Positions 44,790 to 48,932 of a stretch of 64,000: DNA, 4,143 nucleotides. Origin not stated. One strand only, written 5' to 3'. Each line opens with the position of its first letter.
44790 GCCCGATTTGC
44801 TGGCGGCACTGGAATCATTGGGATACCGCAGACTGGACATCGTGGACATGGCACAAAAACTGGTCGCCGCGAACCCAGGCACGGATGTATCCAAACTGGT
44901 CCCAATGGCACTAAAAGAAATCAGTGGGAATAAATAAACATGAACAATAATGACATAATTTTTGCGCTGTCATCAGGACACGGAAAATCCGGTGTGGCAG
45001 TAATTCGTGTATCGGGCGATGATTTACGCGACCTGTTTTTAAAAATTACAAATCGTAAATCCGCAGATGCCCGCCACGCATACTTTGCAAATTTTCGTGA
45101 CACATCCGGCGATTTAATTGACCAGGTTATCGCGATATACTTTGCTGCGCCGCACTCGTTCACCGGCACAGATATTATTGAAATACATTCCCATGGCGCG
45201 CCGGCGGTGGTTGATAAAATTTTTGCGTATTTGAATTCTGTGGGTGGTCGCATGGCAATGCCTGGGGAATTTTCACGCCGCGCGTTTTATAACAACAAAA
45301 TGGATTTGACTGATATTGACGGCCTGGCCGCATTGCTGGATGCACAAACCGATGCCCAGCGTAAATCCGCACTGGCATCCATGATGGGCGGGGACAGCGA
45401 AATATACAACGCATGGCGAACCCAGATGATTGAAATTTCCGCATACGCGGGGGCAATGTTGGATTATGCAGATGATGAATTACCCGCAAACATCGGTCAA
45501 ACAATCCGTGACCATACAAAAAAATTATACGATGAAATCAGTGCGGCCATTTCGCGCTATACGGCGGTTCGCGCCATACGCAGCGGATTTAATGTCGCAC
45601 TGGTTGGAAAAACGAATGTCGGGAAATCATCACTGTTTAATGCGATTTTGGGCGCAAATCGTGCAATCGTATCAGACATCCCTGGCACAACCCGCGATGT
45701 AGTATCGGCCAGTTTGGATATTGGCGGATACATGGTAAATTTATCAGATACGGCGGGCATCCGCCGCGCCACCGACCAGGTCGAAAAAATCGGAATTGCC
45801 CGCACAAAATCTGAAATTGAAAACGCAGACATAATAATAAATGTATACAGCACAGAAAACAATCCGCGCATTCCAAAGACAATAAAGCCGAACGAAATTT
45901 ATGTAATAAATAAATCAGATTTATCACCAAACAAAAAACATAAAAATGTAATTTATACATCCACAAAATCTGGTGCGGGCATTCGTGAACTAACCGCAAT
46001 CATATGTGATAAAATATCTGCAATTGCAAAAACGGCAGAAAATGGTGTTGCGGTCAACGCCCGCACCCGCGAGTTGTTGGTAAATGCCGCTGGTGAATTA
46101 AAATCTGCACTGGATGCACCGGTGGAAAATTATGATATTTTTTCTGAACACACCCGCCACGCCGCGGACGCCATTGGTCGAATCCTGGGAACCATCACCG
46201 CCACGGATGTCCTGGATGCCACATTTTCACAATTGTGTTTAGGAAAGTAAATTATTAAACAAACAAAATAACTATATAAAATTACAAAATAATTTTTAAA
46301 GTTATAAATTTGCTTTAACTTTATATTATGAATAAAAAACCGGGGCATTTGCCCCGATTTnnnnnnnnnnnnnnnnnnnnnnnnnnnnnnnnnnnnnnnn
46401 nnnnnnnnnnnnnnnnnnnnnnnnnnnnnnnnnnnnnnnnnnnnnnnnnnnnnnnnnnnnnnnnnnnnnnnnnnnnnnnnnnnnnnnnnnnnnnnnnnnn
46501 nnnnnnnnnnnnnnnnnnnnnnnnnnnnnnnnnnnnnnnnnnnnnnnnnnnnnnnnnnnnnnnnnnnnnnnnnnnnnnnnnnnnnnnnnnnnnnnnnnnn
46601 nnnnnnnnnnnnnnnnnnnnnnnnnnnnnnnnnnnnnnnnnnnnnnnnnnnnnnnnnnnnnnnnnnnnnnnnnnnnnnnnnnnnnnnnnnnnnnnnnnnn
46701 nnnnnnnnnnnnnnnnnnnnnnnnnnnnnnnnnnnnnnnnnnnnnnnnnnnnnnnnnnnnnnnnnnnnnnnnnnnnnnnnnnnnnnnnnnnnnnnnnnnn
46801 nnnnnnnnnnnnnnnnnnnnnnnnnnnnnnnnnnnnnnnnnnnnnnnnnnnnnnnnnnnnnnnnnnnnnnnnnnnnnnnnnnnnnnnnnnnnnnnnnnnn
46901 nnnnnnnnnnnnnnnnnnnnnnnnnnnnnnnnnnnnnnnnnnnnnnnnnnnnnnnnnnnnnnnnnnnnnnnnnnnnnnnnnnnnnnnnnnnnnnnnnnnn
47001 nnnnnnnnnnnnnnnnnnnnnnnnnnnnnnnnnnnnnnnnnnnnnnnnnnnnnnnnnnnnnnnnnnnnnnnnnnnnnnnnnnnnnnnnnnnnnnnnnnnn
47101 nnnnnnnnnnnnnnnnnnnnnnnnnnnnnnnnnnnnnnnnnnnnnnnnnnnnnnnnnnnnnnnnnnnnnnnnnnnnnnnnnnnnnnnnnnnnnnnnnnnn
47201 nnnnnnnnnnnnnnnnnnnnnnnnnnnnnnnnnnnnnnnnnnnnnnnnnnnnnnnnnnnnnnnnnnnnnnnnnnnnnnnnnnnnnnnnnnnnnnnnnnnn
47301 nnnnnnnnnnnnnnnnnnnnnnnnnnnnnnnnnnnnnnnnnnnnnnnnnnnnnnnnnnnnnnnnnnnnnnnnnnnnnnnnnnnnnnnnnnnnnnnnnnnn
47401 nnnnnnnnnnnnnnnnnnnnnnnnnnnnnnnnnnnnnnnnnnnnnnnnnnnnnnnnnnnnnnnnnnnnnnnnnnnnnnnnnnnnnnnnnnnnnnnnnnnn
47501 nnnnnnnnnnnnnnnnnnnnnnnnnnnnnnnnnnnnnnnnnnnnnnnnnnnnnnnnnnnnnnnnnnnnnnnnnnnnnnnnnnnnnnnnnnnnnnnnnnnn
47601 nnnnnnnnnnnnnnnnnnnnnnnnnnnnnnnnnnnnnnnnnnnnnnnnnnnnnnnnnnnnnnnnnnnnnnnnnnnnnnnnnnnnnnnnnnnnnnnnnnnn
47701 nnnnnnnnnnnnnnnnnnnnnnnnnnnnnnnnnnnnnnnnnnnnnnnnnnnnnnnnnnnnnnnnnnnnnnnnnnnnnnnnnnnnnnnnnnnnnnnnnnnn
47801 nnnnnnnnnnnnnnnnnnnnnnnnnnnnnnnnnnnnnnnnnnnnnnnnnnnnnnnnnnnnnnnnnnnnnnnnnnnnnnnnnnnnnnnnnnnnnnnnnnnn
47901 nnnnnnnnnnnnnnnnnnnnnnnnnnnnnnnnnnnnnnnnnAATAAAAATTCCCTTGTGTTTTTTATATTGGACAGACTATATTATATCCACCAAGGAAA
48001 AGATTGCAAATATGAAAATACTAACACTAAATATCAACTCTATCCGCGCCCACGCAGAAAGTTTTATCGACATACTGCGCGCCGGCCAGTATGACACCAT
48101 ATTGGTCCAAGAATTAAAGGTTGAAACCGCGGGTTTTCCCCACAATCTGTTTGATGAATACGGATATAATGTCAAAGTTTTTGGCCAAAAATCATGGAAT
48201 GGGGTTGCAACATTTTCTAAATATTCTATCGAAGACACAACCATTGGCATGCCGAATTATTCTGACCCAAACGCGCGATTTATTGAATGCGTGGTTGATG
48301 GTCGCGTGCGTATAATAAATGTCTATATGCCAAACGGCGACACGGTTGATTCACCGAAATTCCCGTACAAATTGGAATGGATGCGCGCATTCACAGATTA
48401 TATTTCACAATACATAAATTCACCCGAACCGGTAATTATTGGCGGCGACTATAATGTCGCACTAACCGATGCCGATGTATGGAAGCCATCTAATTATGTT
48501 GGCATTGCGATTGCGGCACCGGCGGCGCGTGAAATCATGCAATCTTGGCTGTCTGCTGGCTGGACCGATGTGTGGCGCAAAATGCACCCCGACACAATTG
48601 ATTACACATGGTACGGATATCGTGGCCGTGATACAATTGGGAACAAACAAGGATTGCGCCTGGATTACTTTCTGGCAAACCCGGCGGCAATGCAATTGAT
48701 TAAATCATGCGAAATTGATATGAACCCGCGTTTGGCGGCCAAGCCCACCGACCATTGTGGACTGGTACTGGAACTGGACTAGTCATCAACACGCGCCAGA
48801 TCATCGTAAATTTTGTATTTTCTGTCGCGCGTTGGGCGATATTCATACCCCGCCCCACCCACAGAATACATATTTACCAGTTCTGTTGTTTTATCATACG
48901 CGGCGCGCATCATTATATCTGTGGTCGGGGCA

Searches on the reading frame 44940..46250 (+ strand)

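Call 65: search_protein_families(library=pfam, proteins=[window:44940-46250:+], max_evalue=0.00001)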
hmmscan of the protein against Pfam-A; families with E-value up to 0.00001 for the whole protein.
window:44940-46250:+ (436 aa): 4 families
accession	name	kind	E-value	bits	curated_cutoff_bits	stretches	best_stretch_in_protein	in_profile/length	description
PF12631.12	MnmE_helical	-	4.1e-36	125.5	40.1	1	123-433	1-211/211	MnmE helical domain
PF10396.14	TrmE_N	-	1.6e-34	119.1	29.8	1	7-120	2-117/117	GTP-binding protein TrmE N-terminus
PF01926.29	MMR_HSR1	-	4.8e-24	85.1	21.9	1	218-312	1-86/113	50S ribosome-binding GTPase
PF02421.24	FeoB_N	-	5e-11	42.8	27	1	218-307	2-90/156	Ferrous iron transport protein B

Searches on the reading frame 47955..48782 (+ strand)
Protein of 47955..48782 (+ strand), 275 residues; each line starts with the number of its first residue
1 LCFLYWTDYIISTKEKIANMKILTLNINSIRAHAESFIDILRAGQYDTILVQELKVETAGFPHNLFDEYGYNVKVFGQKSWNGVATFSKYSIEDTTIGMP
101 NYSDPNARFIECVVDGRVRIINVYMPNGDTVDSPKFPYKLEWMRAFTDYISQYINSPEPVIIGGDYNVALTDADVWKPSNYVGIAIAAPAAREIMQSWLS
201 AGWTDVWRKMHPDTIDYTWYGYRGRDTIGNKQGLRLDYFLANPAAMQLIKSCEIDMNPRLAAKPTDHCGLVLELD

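Call 66: search_protein_families(library=pfam, proteins=[window:47955-48782:+], max_evalue=0.00001)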
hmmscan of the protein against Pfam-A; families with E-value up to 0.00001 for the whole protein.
window:47955-48782:+ (275 aa): 1 family
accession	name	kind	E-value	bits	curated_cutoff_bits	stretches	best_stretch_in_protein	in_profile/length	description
PF03372.29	Exo_endo_phos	-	7.9e-23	81.8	24.5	1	23-267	1-225/225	Endonuclease/Exonuclease/phosphatase family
